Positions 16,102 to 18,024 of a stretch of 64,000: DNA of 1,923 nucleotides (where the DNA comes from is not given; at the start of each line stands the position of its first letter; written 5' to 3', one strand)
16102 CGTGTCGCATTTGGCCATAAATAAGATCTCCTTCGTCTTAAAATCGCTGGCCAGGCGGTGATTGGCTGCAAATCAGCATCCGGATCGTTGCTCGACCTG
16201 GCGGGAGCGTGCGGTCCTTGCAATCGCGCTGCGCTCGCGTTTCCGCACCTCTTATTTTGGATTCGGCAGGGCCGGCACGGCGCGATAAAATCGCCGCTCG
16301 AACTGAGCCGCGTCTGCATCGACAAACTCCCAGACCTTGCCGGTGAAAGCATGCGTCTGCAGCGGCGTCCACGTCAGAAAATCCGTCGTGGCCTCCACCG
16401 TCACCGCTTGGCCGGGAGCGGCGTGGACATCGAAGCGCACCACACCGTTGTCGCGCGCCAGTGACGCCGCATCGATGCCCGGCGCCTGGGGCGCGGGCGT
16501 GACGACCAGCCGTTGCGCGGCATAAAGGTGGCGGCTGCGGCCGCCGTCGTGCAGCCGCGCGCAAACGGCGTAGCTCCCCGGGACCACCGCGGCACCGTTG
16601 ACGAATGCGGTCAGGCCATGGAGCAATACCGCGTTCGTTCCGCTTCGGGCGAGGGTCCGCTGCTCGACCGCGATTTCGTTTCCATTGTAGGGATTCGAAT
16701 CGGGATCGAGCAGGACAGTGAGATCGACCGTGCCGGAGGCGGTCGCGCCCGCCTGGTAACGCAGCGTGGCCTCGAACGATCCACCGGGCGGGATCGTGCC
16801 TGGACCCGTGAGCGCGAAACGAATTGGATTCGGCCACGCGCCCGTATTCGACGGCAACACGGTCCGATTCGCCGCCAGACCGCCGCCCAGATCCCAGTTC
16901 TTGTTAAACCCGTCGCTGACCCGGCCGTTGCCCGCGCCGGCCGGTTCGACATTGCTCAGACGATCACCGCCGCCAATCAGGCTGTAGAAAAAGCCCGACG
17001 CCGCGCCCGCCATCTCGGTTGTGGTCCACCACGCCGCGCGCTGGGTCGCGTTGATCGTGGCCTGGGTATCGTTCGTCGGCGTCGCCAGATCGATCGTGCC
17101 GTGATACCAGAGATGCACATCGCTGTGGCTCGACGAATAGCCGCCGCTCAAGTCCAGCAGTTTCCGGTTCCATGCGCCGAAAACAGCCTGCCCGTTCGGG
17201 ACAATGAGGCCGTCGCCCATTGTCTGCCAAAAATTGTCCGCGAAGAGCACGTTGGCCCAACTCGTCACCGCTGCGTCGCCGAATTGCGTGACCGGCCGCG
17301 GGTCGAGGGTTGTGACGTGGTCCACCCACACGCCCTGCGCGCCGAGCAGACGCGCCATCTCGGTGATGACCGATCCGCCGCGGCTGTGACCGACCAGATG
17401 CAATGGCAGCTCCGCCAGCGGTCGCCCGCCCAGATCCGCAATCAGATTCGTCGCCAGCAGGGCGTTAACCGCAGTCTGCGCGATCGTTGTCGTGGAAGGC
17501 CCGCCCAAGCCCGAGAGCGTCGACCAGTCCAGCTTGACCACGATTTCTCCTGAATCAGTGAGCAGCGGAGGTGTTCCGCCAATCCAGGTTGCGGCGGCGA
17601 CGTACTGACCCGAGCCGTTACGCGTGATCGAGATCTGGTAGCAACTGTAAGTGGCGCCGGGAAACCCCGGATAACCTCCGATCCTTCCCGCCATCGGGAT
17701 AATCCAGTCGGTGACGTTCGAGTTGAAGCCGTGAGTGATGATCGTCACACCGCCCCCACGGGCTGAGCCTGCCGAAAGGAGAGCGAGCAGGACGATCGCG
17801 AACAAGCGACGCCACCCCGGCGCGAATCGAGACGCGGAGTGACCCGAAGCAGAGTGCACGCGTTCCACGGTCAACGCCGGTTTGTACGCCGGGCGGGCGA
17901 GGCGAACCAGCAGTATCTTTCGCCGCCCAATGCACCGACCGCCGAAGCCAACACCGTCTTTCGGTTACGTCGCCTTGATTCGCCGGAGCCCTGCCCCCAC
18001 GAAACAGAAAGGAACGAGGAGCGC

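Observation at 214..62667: About half of the recognisable genes, including essential single-copy genes, are broken by 1-nt frame changes at short homopolymers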

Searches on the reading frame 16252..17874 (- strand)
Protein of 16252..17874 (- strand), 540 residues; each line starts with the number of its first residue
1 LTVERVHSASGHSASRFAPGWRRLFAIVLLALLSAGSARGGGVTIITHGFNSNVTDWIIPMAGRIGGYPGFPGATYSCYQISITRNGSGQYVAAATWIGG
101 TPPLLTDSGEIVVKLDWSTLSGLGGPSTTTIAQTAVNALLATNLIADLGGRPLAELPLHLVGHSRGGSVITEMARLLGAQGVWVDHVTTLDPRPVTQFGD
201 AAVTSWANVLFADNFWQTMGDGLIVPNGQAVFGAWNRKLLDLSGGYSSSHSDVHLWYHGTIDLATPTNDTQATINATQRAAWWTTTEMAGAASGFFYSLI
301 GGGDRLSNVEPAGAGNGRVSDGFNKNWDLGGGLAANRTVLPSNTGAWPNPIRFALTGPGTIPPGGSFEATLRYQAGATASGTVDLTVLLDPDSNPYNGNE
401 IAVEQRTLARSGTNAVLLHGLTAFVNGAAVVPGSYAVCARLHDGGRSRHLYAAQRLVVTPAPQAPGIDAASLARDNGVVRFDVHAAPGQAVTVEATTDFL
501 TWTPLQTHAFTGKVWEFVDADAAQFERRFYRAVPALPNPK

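Call 4: search_protein_families(library=pfam, proteins=[window:16252-17874:-])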
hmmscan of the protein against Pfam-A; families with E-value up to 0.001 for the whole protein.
window:16252-17874:- (540 aa): 1 family
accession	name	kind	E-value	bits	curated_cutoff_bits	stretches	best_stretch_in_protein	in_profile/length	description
PF00975.26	Thioesterase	-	0.00024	21.9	26.4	1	155-194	65-105/226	Thioesterase domain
